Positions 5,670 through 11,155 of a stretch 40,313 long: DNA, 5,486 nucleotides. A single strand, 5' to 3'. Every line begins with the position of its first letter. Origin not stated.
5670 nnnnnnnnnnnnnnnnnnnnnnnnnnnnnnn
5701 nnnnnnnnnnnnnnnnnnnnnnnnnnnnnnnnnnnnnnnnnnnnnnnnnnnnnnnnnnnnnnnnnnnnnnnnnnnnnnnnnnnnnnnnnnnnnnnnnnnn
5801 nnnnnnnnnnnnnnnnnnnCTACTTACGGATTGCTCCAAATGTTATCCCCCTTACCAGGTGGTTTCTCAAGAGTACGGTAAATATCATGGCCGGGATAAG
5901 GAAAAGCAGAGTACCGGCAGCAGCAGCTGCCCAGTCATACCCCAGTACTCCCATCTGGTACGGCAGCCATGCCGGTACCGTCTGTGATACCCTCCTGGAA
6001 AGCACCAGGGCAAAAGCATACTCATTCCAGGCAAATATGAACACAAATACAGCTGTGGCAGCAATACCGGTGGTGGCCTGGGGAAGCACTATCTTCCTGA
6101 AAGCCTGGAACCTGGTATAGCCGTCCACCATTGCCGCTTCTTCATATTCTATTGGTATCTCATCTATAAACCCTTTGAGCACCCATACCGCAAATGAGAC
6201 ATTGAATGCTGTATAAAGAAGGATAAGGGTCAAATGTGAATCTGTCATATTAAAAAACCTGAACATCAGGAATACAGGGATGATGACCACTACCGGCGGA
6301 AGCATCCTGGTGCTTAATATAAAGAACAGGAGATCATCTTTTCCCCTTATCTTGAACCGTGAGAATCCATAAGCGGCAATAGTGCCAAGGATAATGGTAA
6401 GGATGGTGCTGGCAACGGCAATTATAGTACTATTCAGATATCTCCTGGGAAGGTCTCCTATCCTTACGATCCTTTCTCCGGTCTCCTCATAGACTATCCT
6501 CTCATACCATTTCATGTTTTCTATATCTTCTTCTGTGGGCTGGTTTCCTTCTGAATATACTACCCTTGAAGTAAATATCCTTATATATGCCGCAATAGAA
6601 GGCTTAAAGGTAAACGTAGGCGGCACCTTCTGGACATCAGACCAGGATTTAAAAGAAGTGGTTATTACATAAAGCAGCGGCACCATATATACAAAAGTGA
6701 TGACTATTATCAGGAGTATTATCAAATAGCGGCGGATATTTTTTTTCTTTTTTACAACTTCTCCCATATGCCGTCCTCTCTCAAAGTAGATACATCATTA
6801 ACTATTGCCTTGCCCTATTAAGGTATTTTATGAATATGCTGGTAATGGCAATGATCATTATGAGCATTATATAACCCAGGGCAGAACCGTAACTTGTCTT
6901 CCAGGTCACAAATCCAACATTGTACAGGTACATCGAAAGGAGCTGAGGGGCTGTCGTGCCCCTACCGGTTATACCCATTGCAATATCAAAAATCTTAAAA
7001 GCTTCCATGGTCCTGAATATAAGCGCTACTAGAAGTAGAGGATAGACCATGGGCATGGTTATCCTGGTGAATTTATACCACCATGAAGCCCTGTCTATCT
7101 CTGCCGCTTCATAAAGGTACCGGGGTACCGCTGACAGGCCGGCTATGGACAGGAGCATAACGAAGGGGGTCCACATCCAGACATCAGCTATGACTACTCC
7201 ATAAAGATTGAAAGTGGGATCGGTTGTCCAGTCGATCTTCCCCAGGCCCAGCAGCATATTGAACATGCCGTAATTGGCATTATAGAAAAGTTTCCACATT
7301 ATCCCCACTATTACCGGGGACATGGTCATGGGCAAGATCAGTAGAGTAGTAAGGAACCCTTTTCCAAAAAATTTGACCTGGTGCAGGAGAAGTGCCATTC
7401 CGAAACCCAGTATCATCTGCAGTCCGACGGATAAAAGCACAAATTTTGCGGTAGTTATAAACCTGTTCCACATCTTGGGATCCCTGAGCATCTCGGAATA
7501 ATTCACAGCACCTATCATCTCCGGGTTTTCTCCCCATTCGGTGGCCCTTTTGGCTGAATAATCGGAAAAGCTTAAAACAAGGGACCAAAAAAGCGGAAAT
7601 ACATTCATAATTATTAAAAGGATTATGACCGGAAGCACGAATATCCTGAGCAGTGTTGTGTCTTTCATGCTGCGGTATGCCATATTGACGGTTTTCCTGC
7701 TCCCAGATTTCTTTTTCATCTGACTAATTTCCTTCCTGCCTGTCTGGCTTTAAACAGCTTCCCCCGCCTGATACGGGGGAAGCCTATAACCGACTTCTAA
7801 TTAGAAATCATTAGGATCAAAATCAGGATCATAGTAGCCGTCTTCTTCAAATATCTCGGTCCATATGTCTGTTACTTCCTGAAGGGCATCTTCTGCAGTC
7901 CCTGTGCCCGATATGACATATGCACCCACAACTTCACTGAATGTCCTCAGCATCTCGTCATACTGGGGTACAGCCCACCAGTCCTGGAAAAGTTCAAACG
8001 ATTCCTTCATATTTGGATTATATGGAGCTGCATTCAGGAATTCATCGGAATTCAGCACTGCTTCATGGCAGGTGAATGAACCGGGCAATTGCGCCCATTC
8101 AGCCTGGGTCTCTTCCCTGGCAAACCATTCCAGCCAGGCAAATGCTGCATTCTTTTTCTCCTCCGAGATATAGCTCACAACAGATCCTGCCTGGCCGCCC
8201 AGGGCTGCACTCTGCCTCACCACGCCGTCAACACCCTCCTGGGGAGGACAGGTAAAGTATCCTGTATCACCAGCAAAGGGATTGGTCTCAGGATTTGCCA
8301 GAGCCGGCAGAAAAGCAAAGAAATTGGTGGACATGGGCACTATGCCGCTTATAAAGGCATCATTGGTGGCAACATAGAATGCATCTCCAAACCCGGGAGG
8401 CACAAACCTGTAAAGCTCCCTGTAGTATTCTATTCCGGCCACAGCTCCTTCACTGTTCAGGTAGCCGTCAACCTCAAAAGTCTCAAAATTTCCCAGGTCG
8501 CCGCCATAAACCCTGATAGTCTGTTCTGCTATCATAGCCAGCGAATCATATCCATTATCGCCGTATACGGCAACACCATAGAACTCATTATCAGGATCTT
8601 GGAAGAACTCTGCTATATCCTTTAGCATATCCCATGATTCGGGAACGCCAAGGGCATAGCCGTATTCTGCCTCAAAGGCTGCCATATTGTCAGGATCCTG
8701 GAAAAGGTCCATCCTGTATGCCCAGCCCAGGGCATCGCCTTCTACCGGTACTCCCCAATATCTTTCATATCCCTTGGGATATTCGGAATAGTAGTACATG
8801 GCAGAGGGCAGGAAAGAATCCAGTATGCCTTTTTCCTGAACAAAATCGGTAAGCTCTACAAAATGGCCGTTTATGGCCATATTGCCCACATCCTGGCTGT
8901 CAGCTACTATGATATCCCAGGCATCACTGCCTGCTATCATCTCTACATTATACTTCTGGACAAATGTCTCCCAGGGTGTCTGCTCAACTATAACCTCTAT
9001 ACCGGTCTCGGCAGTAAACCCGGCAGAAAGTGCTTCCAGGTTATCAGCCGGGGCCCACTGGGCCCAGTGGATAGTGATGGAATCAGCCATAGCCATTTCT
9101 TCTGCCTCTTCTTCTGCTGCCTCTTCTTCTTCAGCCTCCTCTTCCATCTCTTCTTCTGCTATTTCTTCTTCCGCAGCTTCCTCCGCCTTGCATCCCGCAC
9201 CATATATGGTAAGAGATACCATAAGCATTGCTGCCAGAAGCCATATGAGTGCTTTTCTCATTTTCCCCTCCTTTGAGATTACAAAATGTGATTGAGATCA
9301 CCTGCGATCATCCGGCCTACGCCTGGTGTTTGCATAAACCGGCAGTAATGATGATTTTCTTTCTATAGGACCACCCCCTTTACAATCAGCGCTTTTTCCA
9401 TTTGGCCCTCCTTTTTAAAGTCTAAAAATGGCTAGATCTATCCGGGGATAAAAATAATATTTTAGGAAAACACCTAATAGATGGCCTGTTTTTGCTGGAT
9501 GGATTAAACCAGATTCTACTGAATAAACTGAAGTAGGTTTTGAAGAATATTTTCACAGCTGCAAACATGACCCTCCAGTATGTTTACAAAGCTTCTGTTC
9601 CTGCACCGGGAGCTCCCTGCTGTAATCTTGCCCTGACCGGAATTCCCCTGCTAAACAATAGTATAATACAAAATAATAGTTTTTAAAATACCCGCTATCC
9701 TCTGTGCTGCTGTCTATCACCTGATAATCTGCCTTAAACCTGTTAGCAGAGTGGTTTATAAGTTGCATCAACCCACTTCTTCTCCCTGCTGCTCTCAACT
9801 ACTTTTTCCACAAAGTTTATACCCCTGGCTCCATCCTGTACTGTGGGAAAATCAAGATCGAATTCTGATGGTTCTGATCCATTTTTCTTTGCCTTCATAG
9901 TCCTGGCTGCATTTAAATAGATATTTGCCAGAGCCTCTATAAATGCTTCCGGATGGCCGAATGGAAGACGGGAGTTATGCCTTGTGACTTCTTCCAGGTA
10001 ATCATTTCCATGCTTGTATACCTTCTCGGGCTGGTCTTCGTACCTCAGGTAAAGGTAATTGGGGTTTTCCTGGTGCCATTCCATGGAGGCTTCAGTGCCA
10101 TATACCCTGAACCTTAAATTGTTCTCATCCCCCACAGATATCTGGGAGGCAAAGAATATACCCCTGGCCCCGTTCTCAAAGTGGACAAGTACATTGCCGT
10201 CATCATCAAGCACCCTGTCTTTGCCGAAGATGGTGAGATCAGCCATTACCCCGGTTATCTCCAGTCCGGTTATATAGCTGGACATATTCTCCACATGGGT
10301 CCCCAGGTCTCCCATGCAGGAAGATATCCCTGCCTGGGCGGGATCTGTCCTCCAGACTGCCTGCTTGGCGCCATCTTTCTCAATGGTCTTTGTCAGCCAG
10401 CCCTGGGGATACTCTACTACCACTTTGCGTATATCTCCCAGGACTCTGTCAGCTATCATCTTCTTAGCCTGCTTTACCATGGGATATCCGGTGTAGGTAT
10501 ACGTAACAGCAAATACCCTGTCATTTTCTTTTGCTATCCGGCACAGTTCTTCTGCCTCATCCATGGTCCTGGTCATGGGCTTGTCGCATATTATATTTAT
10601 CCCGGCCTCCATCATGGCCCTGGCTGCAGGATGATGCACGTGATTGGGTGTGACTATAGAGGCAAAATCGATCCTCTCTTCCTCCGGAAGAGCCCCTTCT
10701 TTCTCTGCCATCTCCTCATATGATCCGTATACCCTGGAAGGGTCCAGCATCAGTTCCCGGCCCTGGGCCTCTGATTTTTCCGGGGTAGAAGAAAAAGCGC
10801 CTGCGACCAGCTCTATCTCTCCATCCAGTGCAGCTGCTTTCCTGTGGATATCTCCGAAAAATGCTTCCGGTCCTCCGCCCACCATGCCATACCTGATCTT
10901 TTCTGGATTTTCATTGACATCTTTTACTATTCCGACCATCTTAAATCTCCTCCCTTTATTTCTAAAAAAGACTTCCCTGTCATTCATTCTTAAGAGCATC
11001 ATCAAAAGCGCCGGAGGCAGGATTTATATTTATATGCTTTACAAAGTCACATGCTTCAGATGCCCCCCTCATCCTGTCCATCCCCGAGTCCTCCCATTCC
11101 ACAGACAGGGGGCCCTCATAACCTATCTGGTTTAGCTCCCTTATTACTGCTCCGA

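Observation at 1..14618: Redox-heavy sugar locus: four xylose-isomerase-like TIM barrels, three unrelated oxidoreductases and a cupin around an ABC importer, with no glycosidase, kinase, aldolase or regulator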

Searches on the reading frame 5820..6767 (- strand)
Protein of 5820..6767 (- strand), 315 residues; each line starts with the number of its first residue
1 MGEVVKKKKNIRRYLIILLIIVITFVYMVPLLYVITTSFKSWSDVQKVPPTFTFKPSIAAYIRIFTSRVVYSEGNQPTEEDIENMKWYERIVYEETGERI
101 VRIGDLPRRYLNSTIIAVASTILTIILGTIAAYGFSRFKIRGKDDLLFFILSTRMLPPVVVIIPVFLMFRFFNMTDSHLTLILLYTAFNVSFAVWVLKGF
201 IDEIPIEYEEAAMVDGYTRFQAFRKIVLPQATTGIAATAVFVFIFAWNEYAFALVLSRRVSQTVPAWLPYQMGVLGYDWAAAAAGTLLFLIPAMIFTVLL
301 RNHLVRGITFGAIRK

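Call 6: search_protein_families(library=pfam, proteins=[window:5820-6767:-])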
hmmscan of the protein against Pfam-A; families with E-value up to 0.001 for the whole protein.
window:5820-6767:- (315 aa): 1 family
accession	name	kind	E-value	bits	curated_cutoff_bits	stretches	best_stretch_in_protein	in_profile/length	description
PF00528.27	BPD_transp_1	-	1.6e-18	67.6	26.4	1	125-307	2-181/184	Binding-protein-dependent transport system inner membrane component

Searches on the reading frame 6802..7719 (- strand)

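Call 6: search_protein_families(library=pfam, proteins=[window:6802-7719:-])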
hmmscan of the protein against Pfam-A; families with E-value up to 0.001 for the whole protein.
window:6802-7719:- (305 aa): 1 family
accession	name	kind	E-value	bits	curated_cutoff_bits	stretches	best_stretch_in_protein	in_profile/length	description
PF00528.27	BPD_transp_1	-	1.1e-15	58.2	26.4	1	103-303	3-181/184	Binding-protein-dependent transport system inner membrane component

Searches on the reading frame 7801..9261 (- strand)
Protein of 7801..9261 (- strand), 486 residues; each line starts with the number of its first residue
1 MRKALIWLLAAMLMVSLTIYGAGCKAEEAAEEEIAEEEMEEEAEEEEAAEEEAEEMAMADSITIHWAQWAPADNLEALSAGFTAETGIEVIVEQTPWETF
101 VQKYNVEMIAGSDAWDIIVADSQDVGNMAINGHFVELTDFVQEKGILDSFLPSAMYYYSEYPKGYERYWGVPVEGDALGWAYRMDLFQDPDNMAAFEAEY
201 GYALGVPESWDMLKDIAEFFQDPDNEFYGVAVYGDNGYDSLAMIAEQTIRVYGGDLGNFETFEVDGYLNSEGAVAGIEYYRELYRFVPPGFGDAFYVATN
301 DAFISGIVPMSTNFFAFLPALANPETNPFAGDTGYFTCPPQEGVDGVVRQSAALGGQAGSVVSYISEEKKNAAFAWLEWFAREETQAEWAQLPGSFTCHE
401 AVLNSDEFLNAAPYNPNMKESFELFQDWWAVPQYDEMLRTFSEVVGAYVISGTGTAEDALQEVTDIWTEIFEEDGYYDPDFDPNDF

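Call 6: search_protein_families(library=pfam, proteins=[window:7801-9261:-])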
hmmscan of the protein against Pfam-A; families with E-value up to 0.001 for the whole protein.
window:7801-9261:- (486 aa): 2 families
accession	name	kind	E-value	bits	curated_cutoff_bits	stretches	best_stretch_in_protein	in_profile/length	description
PF13416.11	SBP_bac_8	-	1.5e-23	84.4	27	1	79-408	3-271/279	Bacterial extracellular solute-binding protein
PF01547.30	SBP_bac_1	-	9.7e-22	78.8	26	1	75-387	10-307/307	Bacterial extracellular solute-binding protein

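Call 7: search_protein_families(library=ncbifam, proteins=[window:7801-9261:-], max_evalue=0.01)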
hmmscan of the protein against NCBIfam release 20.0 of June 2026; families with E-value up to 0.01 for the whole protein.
window:7801-9261:- (486 aa): 1 family
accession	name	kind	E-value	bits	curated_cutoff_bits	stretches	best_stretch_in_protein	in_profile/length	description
NF058647.1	lipo_LytA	equivalog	0.0084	16.3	110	0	1-65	1-58/107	acidic lipoprotein LytA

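Call 45: search_solved_structures(query=window:7804-9261:-, max_evalue=0.001)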
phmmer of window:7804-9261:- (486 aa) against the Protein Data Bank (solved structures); distinct sequences matched with E-value up to 0.001: 8.
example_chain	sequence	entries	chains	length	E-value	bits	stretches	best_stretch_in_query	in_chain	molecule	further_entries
5iai_A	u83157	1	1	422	2.9e-16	62.7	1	74-462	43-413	Sugar ABC transporter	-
5ysb_A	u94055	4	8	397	1.6e-07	33.9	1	63-442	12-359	Lin1841 protein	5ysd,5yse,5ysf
8vqk_A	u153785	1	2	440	2e-07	33.6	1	204-340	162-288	Putative ABC transporter periplasmic-binding protein YcjN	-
7v09_A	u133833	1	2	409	9.9e-07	31.3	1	205-410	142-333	Multiple sugar transport system periplasmic sugar-binding protein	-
6dtq_A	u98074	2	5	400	2.2e-05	26.9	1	199-463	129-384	maltose-binding protein MalE3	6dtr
4qrz_A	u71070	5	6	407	0.00034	22.9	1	84-232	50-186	ABC-TYPE SUGAR TRANSPORTER | ABC transporter, substrate binding protein (Sugar)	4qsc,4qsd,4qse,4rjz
6dtu_A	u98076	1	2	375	0.00061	22.1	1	63-192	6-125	maltose-binding protein MalE1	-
2gha_A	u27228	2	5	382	0.00063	22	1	63-192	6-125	maltose ABC transporter, periplasmic maltose-binding protein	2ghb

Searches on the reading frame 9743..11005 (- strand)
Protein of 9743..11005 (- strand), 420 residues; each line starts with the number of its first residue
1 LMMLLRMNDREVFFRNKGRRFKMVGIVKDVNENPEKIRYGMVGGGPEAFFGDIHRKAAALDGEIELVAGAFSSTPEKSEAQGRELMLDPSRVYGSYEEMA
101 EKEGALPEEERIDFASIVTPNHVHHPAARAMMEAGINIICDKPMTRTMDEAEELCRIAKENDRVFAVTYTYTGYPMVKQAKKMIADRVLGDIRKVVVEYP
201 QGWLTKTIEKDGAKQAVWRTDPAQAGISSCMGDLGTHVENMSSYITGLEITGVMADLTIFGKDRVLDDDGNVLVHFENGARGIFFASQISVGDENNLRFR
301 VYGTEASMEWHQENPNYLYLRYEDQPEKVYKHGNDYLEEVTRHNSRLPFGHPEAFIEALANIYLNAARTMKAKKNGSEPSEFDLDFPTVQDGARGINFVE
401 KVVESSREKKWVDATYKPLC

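Call 6: search_protein_families(library=pfam, proteins=[window:9743-11005:-])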
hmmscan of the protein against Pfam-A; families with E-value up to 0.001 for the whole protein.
window:9743-11005:- (420 aa): 3 families
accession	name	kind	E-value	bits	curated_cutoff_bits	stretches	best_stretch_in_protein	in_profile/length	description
PF22725.1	GFO_IDH_MocA_C3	-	8.9e-24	84.3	27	1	177-308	1-123/124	GFO/IDH/MocA C-terminal domain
PF01408.29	GFO_IDH_MocA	-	1.4e-18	68.1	24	1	37-169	1-120/120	Oxidoreductase family, NAD-binding Rossmann fold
PF02894.22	GFO_IDH_MocA_C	-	1.7e-14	54.6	22.9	1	181-413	1-217/218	Oxidoreductase family, C-terminal alpha/beta domain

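Call 7: search_protein_families(library=ncbifam, proteins=[window:9743-11005:-], max_evalue=0.01)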
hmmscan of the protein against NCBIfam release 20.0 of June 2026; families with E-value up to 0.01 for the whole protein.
window:9743-11005:- (420 aa): 7 families
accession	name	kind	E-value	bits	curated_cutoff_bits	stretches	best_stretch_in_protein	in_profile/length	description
NF052479.1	LevoglcsnDh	equivalog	2.3e-32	112.2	650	2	95-267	57-222/386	levoglucosan dehydrogenase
NF041392.1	XylDh_Gfo6_Halo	equivalog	9.4e-23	80.6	350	1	103-310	76-275/350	D-xylose 1-dehydrogenase Gfo6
NF040723.1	UDP-GlcNAcDh_Arch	equivalog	2.5e-14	53.5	450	1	109-195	58-144/302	UDP-N-acetylglucosamine 3-dehydrogenase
NF008607.0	PRK11579.1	subfamily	6.8e-13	48.3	330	1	105-195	58-148/346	oxidoreductase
TIGR04380.1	myo_inos_iolG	equivalog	3.1e-08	32.9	355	1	105-321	58-263/330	inositol 2-dehydrogenase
NF058561.1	BT_2158_fam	equivalog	2.7e-06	26.3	750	1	109-196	94-181/487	glycoside 3-dehydrogenase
NF007574.0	PRK10206.1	equivalog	1.3e-05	24.4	352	1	108-195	62-149/345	oxidoreductase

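Call 17: search_solved_structures(query=window:9746-10939:-, max_evalue=0.00001)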
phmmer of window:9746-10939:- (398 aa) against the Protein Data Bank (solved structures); distinct sequences matched with E-value up to 0.00001: 38.
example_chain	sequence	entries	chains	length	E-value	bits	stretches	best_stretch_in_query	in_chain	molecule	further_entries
3v5n_A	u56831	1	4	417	1.1e-114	386.6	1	11-390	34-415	Oxidoreductase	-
7d5n_A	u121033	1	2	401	1.1e-75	258.3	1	13-392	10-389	Oxidoreductase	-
7d5m_A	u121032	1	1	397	1.2e-75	258.1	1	13-391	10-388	Oxidoreductase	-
3dty_A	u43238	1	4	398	6.5e-73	249.1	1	11-390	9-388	Oxidoreductase, Gfo/Idh/MocA family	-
6a3f_A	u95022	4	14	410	2.7e-26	95.6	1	13-249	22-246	Putative dehydrogenase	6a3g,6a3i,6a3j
4h3v_A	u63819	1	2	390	1.2e-25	93.5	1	84-244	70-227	Oxidoreductase domain protein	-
4fb5_A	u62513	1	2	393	3e-19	72.4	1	80-304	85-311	Probable oxidoreductase protein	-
5ya8_A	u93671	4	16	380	1.1e-18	70.5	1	87-305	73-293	Scyllo-inositol dehydrogenase with L-glucose dehydrogenase activity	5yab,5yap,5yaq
6ktj_A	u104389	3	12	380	6.3e-18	68.1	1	87-305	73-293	Scyllo-inositol dehydrogenase with L-glucose dehydrogenase activity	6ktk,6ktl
4gqa_A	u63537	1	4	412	1.9e-16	63.2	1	14-225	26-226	NAD binding Oxidoreductase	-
5a02_A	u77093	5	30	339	1.1e-14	57.4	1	43-283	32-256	ALDOSE-ALDOSE OXIDOREDUCTASE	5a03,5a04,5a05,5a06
1ofg_A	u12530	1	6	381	1.1e-10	44.2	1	17-259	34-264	GLUCOSE-FRUCTOSE OXIDOREDUCTASE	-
1ryd_A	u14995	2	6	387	1.2e-10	44.2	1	17-259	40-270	glucose-fructose oxidoreductase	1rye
1zh8_A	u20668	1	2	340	1.5e-10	43.8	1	13-300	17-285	oxidoreductase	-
1h6a_A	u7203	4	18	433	1.6e-10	43.7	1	17-259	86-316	PRECURSOR FORM OF GLUCOSE-FRUCTOSE OXIDOREDUCTASE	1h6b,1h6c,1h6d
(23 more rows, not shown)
